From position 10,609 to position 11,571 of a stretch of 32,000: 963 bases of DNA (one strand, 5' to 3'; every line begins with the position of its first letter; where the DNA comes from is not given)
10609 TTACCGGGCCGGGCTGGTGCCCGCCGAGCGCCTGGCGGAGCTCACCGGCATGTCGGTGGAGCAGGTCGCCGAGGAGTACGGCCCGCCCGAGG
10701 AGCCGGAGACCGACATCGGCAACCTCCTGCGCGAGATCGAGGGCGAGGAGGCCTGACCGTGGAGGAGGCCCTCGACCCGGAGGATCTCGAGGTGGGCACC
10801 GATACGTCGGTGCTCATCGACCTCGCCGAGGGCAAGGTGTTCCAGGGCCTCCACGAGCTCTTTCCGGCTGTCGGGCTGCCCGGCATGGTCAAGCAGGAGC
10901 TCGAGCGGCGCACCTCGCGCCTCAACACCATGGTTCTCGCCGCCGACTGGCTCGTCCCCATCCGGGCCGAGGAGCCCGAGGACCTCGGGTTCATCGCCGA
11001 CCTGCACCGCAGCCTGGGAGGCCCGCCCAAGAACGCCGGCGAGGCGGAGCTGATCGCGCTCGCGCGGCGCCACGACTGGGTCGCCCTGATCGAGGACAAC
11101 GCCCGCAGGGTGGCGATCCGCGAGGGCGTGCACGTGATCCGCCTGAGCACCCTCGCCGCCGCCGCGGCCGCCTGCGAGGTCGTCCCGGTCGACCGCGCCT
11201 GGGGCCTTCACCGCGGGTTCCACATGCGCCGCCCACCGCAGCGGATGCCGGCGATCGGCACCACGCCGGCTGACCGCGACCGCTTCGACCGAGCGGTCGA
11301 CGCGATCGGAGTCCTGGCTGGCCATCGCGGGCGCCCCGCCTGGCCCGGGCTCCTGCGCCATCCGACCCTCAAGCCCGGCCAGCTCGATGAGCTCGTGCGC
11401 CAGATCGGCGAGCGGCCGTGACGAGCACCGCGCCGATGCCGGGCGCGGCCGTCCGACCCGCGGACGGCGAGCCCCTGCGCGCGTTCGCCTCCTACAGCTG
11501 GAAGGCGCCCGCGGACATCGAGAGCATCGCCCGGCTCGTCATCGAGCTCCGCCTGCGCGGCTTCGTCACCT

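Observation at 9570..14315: Six-gene, translationally coupled CBASS-like operon with an unrecognised composition: XRE - ImmA - PIN-like - TIR-SAVED - CD-NTase - E2/SEC-C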

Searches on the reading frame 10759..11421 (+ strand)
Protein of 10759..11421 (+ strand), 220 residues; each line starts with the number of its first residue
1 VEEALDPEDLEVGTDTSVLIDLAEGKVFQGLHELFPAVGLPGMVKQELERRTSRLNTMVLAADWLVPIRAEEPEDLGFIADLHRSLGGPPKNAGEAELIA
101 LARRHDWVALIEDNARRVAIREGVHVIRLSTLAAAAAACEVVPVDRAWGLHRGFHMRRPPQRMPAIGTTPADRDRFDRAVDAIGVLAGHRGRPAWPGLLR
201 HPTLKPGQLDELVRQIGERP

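Call 3: search_protein_families(library=pfam, proteins=[window:10759-11421:+], max_evalue=0.1)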
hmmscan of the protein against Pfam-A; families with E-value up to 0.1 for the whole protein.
window:10759-11421:+ (220 aa): 1 family
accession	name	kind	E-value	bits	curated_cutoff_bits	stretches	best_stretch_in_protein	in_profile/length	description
PF08225.16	Antimicrobial19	-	0.028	14.5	19.4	1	26-33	7-14/23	Pseudin antimicrobial peptide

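Call 4: search_protein_families(library=padloc, proteins=[window:10759-11421:+], max_evalue=0.1)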
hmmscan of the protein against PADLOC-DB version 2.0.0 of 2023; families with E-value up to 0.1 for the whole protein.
window:10759-11421:+ (220 aa): 4 families
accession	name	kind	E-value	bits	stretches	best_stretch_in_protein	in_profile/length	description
PDLC05073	PDC-S70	-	1.5e-09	36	1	14-129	5-116/162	-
PDLC05071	PDC-S70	-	4.5e-09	34.6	1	14-127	5-113/161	-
PDLC05068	PDC-S70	-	1.6e-08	33.1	1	14-135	5-122/125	-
PDLC05070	PDC-S70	-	0.0018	16.4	1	15-128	8-116/161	-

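Call 5: search_protein_families(library=ncbifam, proteins=[window:10759-11421:+], max_evalue=0.1)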
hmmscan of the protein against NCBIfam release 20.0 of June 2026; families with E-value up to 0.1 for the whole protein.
window:10759-11421:+ (220 aa): 0 families

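Call 11: find_homologous_proteins(query=window:10759-11421:+)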
Query window:10759-11421:+ (220 aa): 12 proteins with E <= 0.001 among 1718 candidates.
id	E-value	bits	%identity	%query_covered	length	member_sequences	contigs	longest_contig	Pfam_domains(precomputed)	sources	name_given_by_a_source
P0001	5.2e-141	486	100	100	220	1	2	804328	PF11848.14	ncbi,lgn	ncbi:MAG: hypothetical protein AB7V42_07210 [Thermoleophilia bacterium]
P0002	2.4e-123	428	89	100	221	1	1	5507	PF11848.14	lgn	-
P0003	1.9e-113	396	81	100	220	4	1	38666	PF11848.14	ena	-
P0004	1.9e-96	340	72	98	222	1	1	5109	PF11848.14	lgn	-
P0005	2.5e-93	330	70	99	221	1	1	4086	PF11848.14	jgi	jgi:predicted nucleic acid-binding protein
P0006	1.0e-83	298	67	100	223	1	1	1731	PF11848.14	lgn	-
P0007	2.1e-73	265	57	99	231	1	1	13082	PF11848.14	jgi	jgi:predicted nucleic acid-binding protein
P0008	1.9e-70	255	59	99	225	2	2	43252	PF11848.14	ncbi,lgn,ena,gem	-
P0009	3.5e-67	244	56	99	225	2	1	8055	PF11848.14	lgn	-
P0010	1.1e-62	230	54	100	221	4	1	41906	PF11848.14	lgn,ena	-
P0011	4.8e-60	221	53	97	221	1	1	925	PF11848.14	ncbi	-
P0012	2.1e-53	199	51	94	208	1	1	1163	PF11848.14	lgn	-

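Call 13: find_encoding_contigs(protein=P0003, flank=8000, max_places=2)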
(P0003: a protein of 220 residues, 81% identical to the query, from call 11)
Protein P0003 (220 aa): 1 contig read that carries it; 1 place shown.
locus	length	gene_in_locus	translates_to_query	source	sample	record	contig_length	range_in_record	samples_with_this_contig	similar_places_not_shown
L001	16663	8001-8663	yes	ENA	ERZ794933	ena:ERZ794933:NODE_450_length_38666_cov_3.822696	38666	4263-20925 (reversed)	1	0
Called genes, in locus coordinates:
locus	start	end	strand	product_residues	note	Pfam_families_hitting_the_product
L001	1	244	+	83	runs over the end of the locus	PF20109:Trans_reg_dom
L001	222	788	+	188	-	PF10074:RovC_DNA-bd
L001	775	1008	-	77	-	-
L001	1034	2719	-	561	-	PF00795:CN_hydrolase, PF02540:NAD_synthase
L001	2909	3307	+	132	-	-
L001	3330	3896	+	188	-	-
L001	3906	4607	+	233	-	PF00072:Response_reg, PF00486:Trans_reg_C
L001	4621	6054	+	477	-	PF00672:HAMP, PF00512:HisKA, PF02518:HATPase_c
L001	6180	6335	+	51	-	-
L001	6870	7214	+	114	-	PF13560:HTH_31, PF01381:HTH_3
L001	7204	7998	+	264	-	PF06114:Peptidase_M78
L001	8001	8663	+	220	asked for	PF11848:DUF3368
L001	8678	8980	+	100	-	-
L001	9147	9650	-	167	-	PF01047:MarR, PF12802:MarR_2, PF13463:HTH_27 (weak)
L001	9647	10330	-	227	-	PF00702:Hydrolase, PF12710:HAD, PF13419:HAD_2, PF13242:Hydrolase_like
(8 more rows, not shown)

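Call 14: find_encoding_contigs(protein=P0008, flank=8000, max_places=2)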
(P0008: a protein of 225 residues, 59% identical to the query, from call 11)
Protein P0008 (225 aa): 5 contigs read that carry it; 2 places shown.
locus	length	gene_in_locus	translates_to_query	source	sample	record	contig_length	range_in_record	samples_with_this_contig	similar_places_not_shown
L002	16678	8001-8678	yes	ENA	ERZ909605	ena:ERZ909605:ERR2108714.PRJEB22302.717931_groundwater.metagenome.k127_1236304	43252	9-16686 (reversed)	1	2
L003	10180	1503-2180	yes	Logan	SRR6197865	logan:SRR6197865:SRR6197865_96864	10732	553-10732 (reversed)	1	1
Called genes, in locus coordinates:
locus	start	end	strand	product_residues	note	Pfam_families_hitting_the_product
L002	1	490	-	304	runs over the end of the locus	-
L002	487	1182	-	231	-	-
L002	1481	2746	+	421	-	PF00291:PALP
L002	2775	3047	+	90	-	PF02597:ThiS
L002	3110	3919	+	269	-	PF13460:NAD_binding_10 (weak)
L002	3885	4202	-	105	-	-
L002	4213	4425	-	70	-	-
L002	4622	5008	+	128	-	-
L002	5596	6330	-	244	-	-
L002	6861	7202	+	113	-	PF12844:HTH_19 (weak), PF13560:HTH_31, PF01381:HTH_3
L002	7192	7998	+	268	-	PF06114:Peptidase_M78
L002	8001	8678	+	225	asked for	PF11848:DUF3368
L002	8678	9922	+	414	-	PF13676:TIR_2, PF18145:SAVED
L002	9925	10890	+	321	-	-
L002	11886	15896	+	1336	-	PF13289:SIR2_2, PF05729:NACHT (weak)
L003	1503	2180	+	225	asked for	PF11848:DUF3368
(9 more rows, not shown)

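Call 15: find_encoding_contigs(protein=P0010, flank=8000, max_places=2)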
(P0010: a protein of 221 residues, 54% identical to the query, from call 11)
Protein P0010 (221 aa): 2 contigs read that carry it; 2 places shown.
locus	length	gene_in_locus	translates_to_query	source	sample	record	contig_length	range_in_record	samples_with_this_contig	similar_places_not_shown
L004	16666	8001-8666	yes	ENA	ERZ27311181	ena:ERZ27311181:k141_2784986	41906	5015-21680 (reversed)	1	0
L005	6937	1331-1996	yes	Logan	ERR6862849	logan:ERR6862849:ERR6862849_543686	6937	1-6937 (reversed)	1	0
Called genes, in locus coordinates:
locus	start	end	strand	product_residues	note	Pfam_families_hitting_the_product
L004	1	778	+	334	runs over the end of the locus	PF00248:Aldo_ket_red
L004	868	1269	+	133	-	-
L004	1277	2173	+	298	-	PF01370:Epimerase, PF13460:NAD_binding_10 (weak), PF08338:DUF1731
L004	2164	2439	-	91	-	-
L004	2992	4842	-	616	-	PF01695:IstB_IS21, PF00308:Bac_DnaA (weak)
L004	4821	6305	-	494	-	PF22483:Mu-transpos_C_2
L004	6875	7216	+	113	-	PF12844:HTH_19 (weak), PF13560:HTH_31, PF01381:HTH_3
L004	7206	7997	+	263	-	PF06114:Peptidase_M78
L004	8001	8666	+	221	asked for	PF11848:DUF3368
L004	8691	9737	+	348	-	PF18144:SMODS (weak)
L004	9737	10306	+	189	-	-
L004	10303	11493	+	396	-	PF13676:TIR_2 (faint), PF18145:SAVED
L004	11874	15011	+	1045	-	PF13091:PLDc_2, PF00176:SNF2-rel_dom (weak), PF04851:ResIII (weak), PF00271:Helicase_C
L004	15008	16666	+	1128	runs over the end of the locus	PF02384:N6_Mtase (faint), PF18135:Type_ISP_C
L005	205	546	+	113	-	PF12844:HTH_19 (weak), PF13560:HTH_31, PF01381:HTH_3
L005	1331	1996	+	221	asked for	PF11848:DUF3368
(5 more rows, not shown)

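Call 19: find_encoding_contigs(protein=P0007, flank=8000, max_places=2)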
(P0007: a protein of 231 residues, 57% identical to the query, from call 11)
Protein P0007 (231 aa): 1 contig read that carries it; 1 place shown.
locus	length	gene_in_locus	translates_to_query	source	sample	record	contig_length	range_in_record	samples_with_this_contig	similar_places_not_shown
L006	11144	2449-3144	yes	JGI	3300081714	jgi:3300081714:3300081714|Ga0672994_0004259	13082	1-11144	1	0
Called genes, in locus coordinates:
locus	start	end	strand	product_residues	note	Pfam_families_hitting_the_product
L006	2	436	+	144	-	?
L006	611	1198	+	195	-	PF13091:PLDc_2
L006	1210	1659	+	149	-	PF13744:HTH_37 (weak), PF12844:HTH_19 (weak), PF13560:HTH_31, PF01381:HTH_3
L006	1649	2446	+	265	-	PF06114:Peptidase_M78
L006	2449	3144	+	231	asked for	PF11848:DUF3368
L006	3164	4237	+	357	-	-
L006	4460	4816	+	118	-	PF13744:HTH_37 (weak), PF13560:HTH_31, PF01381:HTH_3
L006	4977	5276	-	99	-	PF18478:PIN_10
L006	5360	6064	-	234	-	PF21321:HTH_66, PF04255:DUF433 (weak)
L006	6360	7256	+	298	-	-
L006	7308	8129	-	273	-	-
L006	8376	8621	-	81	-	PF04255:DUF433 (weak)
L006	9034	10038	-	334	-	-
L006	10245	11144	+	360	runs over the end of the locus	-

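Call 20: find_encoding_contigs(protein=P0009, flank=8000, max_places=2)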
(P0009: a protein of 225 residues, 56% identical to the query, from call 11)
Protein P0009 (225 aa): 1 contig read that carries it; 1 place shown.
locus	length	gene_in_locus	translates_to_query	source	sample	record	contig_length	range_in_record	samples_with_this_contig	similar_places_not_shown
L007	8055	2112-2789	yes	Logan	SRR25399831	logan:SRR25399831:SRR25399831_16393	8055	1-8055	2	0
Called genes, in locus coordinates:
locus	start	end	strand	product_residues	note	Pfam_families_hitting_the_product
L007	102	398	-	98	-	PF00589:Phage_integrase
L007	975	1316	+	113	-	PF12844:HTH_19 (weak), PF13560:HTH_31, PF01381:HTH_3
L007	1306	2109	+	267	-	PF06114:Peptidase_M78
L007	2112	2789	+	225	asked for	PF11848:DUF3368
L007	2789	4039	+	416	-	PF13676:TIR_2, PF18145:SAVED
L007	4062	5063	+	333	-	PF18144:SMODS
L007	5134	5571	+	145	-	-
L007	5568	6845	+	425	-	PF00899:ThiF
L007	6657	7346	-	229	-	-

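Call 21: find_encoding_contigs(protein=P0002, flank=8000, max_places=2)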
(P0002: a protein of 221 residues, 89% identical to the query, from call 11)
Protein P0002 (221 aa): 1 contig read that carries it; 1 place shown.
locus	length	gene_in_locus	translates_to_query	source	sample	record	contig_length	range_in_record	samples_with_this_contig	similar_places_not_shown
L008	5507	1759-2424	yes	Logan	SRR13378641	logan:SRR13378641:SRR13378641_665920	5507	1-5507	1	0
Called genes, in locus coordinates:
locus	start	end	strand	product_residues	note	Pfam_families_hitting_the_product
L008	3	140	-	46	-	?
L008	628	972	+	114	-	PF13560:HTH_31, PF01381:HTH_3, PF12844:HTH_19 (weak)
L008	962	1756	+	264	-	PF06114:Peptidase_M78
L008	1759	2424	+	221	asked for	PF11848:DUF3368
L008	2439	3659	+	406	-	PF13676:TIR_2, PF18145:SAVED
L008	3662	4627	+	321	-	-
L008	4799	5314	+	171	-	-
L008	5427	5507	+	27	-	?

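Call 29: find_related_loci(query=A4, collection=genome_contigs, flank=7000)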
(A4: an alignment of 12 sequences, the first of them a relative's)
Query A4 (220 aa) in genome_contigs; peptide patterns used: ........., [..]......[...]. (x = any residue, [..] = any of these).
96 stretches matched a pattern; 2 encode a relative of the query (tblastn E <= 1e-3); 2 distinct loci.
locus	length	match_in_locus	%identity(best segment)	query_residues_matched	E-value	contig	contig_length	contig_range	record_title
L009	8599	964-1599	79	1-218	9e-107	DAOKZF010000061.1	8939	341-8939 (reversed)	MAG TPA_asm: Miltoncostaeaceae bacterium isolate AMR_MDS_0043 NODE_3269_length_8939_cov_3.655561, whole genome shotgun s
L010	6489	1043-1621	48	25-215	2e-48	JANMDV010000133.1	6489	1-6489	MAG: Actinomycetota bacterium isolate OTE_75_metabat_103 OTE_75_k141_379567, whole genome shotgun sequence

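Call 30: find_related_loci(query=A4, collection=metagenome_contigs, flank=7000)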
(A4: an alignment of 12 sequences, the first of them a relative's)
Query A4 (220 aa) in metagenome_contigs; peptide patterns used: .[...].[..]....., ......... (x = any residue, [..] = any of these).
151 stretches matched a pattern; 2 encode a relative of the query (tblastn E <= 1e-3); 2 distinct loci.
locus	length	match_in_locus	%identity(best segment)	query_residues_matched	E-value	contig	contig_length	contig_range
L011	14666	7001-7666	58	1-218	2e-74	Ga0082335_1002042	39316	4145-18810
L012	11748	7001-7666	58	1-218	2e-74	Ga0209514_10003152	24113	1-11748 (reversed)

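Call 42: predict_structure(alignment_id=A4)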
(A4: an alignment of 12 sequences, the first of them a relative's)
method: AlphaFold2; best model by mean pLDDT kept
length: 220 residues; sequences in the alignment: 12
mean_pLDDT: 92.2   pTM: 0.90
mean pLDDT of the five models: 92.2, 92.0, 90.7, 88.1, 79.6
residues with pLDDT >= 90: 182; 70-90: 32; 50-70: 4; < 50: 2
segments of 3 or more residues with pLDDT < 50: none
pLDDT, mean of each block of 10 residues (from residue 1): 70 95 94 96 95 93 95 93 84 93 96 93 96 98 98 88 85 96 97 94 95 87
secondary structure, 60 per line:
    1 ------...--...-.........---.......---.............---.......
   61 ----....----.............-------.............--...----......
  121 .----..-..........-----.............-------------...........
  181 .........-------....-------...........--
elements in order: E12-14 H16-24 H28-34 E38-41 H42-50 H54-60 E65-68 H73-85 H93-105 E108-110 H115-121 H129-138 H144-156 H170-189 H197-200 H208-218

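Call 47: fold_search(model_id=the predicted structure, library=pdb)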
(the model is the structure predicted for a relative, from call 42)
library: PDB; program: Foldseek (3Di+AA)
matches with E <= 10: 439; with E <= 0.001: 0
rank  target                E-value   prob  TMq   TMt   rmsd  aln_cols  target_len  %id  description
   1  6a7v_G                2.8e-03  1.00  0.43  0.65   4.0       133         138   15  Crystal structure of Mycobacterium tuberculosis VapBC11 toxin-antitoxin complex (released 2018-10-10)
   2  5h4g_A                3.0e-03  1.00  0.43  0.61   5.7       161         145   13  Structure of PIN-domain protein (VapC4 toxin) from Pyrococcus horikoshii determined at 1.77 A resolution (released 2016-11-23)
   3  6a7v_C                3.5e-03  1.00  0.43  0.64   4.0       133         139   15  Crystal structure of Mycobacterium tuberculosis VapBC11 toxin-antitoxin complex (released 2018-10-10)
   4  3h87_A                3.8e-03  1.00  0.43  0.66   3.8       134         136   13  Rv0301 Rv0300 Toxin Antitoxin Complex from Mycobacterium tuberculosis (released 2009-05-05)
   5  1v96_A                4.9e-03  1.00  0.43  0.61   4.6       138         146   13  Crystal structure of hypothetical protein of unknown function from pyrococcus horikoshii OT3 (released 2005-02-01)
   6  1y82_D                4.9e-03  1.00  0.42  0.61   5.0       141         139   17  Conserved hypothetical protein Pfu-367848-001 from Pyrococcus furiosus (released 2005-01-25)
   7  1y82_B                5.4e-03  1.00  0.42  0.59   5.2       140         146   18  Conserved hypothetical protein Pfu-367848-001 from Pyrococcus furiosus (released 2005-01-25)
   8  2bsq_A                6.6e-03  1.00  0.37  0.52   5.3       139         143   16  FitAB bound to DNA (released 2006-08-24)
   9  6a7v_A                7.0e-03  1.00  0.43  0.65   4.1       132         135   15  Crystal structure of Mycobacterium tuberculosis VapBC11 toxin-antitoxin complex (released 2018-10-10)
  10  5h4g_B                8.6e-03  1.00  0.42  0.62   5.8       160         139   12  Structure of PIN-domain protein (VapC4 toxin) from Pyrococcus horikoshii determined at 1.77 A resolution (released 2016-11-23)
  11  3h87_B                9.0e-03  1.00  0.44  0.67   3.6       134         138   13  Rv0301 Rv0300 Toxin Antitoxin Complex from Mycobacterium tuberculosis (released 2009-05-05)
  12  2bsq_B                9.9e-03  1.00  0.37  0.54   4.9       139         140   17  FitAB bound to DNA (released 2006-08-24)
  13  4chg_A                1.3e-02  1.00  0.42  0.63   4.2       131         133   20  Crystal structure of VapBC15 complex from Mycobacterium tuberculosis (released 2014-11-12)
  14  2h1c_A                1.3e-02  1.00  0.35  0.51   5.5       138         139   17  Crystal Structure of FitAcB from Neisseria gonorrhoeae (released 2006-09-26)
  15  9n6v_SL               1.6e-02  1.00  0.33  0.41   9.5       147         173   15  SSU processome maturation and disassembly, State A (released 2025-11-05)
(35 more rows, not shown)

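Call 50: search_solved_structures(query=A4, max_evalue=1)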
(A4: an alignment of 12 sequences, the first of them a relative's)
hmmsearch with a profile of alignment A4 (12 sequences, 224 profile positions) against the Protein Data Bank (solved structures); distinct sequences matched with E-value up to 1: 0.

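Call 63: search_protein_families(library=pfam, proteins=[L006:3164-4237:+, L006:611-1198:+, L007:5568-6845:+], max_evalue=0.1)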
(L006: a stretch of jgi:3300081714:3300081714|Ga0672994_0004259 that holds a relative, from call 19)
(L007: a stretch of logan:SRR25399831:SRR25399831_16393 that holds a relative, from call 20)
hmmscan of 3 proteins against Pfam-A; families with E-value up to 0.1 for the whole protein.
L006:3164-4237:+ (357 aa): 0 families

L006:611-1198:+ (195 aa): 2 families
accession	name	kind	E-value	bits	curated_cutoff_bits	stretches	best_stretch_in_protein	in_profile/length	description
PF13091.12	PLDc_2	-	1.4e-18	67.4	27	1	49-186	2-131/132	PLD-like domain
PF00614.28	PLDc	-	0.00097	19.5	21.9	1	133-156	2-25/28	Phospholipase D Active site motif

L007:5568-6845:+ (425 aa): 7 families
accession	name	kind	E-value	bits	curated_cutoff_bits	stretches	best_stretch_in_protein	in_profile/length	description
PF00899.27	ThiF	-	4.8e-25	88.5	28.1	1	157-322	6-168/238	ThiF family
PF02826.25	2-Hacid_dh_C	-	0.0019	18.1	25.1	1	166-215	31-79/178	D-isomer specific 2-hydroxyacid dehydrogenase, NAD binding domain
PF01488.26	Shikimate_DH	-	0.004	17.7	24.3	1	167-282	8-121/138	Shikimate / quinate 5-dehydrogenase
PF01494.25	FAD_binding_3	-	0.027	14.1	22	1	173-198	3-28/349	FAD binding domain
PF00070.33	Pyr_redox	-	0.046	14.7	22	0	173-196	1-24/82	Pyridine nucleotide-disulphide oxidoreductase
PF13241.12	NAD_binding_7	-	0.054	14.5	22.1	0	169-227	5-53/104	Putative NAD(P)-binding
PF13450.12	NAD_binding_8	-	0.091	13.5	21.9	0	176-202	1-26/68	NAD(P)-binding Rossmann-like domain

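Call 64: search_protein_families(library=padloc, proteins=[L006:3164-4237:+, L006:611-1198:+, L007:5568-6845:+], max_evalue=0.01)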
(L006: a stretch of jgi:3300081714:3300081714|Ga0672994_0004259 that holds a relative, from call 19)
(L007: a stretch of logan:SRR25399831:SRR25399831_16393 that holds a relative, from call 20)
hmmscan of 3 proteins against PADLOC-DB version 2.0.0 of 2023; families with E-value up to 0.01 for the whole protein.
L006:3164-4237:+ (357 aa): 0 families

L006:611-1198:+ (195 aa): 30 families (the best 25 are shown)
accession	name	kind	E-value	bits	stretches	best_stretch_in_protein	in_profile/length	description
PDLC02585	DrmC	-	1e-46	157.6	1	14-193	74-251/253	DrmC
PDLC02605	DrmC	-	6.6e-46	155.1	1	13-192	85-265/270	DrmC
PDLC02606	DrmC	-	9.7e-43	144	1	12-192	4-179/182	DrmC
PDLC02602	DrmC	-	1.2e-39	134.4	1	20-191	84-253/381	DrmC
PDLC02588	DrmC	-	2.4e-39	133.5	1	20-193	82-250/256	DrmC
PDLC02607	DrmC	-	7.5e-38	128.3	1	7-189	73-256/265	DrmC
PDLC02589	DrmC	-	2.2e-36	123.4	1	21-193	88-260/264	DrmC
PDLC02595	DrmC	-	1.2e-30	105.2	1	12-192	84-264/269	DrmC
PDLC02597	DrmC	-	9.5e-28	95.7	1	21-194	75-239/242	DrmC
PDLC02587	DrmC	-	3.8e-19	66.7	1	15-192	73-261/267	DrmC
PDLC02614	DrmC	-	5.2e-18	63.3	1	41-179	19-143/153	DrmC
PDLC02591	DrmC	-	9.5e-16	55.8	1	19-189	88-253/260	DrmC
PDLC02615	DrmC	-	3.6e-14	50.7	1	18-177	47-199/218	DrmC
PDLC02616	DrmC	-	8.3e-14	49.7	1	18-188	57-217/224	DrmC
PDLC02612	DrmC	-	1.2e-13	49.1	1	16-193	68-231/235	DrmC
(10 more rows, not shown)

L007:5568-6845:+ (425 aa): 32 families (the best 25 are shown)
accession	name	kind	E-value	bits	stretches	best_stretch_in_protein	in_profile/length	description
PDLC00829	E1-E2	-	3.5e-131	436.2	1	8-424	9-425/426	E1-E2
PDLC00828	E1-E2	-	7.6e-119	395.8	1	6-424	7-430/431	E1-E2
PDLC00855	E1-E2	-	7.4e-21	72.8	1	167-373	298-514/579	E1-E2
PDLC00844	E1-E2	-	1.3e-20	71.5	1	167-307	272-412/489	E1-E2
PDLC00836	E1-E2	-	6.5e-19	65.9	1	167-271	337-441/602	E1-E2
PDLC00837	E1-E2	-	2.5e-18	64.2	1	143-319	299-480/593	E1-E2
PDLC00832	E1-E2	-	4.7e-17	59.4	1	167-247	334-414/588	E1-E2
PDLC00850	E1-E2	-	6.7e-17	59.1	1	171-269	314-412/566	E1-E2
PDLC00856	E1-E2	-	1.1e-15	55.2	1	169-248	320-399/573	E1-E2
PDLC00843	E1-E2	-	1.9e-15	54.5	1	167-317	314-464/575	E1-E2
PDLC00848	E1-E2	-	4e-15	53.1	1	168-247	371-450/607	E1-E2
PDLC00851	E1-E2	-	9.6e-15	52.4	1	169-246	238-315/491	E1-E2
PDLC00834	E1-E2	-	1.7e-14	51.3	1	171-320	302-454/564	E1-E2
PDLC00845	E1-E2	-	1.6e-13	48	1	168-319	299-450/571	E1-E2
PDLC00853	E1-E2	-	2.7e-13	47.7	1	167-322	306-461/546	E1-E2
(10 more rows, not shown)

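Call 80: search_protein_representatives(alignment_id=A4)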
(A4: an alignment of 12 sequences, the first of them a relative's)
Query: 12 sequences, 224 profile positions. Proteins with E-value up to 0.001 (for the whole library): 410; up to 1e-10: 46; up to 1e-30: 9. The best 150 are listed.
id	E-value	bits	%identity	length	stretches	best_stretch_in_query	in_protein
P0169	1.5e-76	273.0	-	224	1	1-221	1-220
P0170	2.3e-71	256.1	-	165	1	1-151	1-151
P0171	4.0e-37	144.0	-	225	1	12-209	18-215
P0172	1.6e-33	132.2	-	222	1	12-209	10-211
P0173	2.8e-32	128.2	-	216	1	12-220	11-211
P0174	2.7e-31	125.0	-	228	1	12-221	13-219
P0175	3.4e-31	124.7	-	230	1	10-204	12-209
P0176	4.4e-31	124.3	-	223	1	12-204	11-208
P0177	6.3e-31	123.8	-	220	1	12-207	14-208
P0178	1.7e-30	122.4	-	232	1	12-209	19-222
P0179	2.7e-30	121.7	-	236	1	12-208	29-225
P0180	3.9e-30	121.2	-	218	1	11-207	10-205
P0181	5.5e-30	120.7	-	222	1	9-203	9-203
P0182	7.7e-30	120.2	-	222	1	15-205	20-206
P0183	5.3e-29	117.5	-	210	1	13-217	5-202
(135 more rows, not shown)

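Call 98: search_dna_similar(query=window:10759-11421:+, collection=plasmids, mode=protein, max_evalue=0.001, max_rows=15)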
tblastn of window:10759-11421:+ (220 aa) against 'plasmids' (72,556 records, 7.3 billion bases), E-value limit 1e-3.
No match.

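Call 99: search_dna_similar(query=window:10759-11421:+, collection=phages, mode=protein, max_evalue=0.001, max_rows=15)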
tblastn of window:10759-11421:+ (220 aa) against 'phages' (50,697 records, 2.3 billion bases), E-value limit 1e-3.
No match.
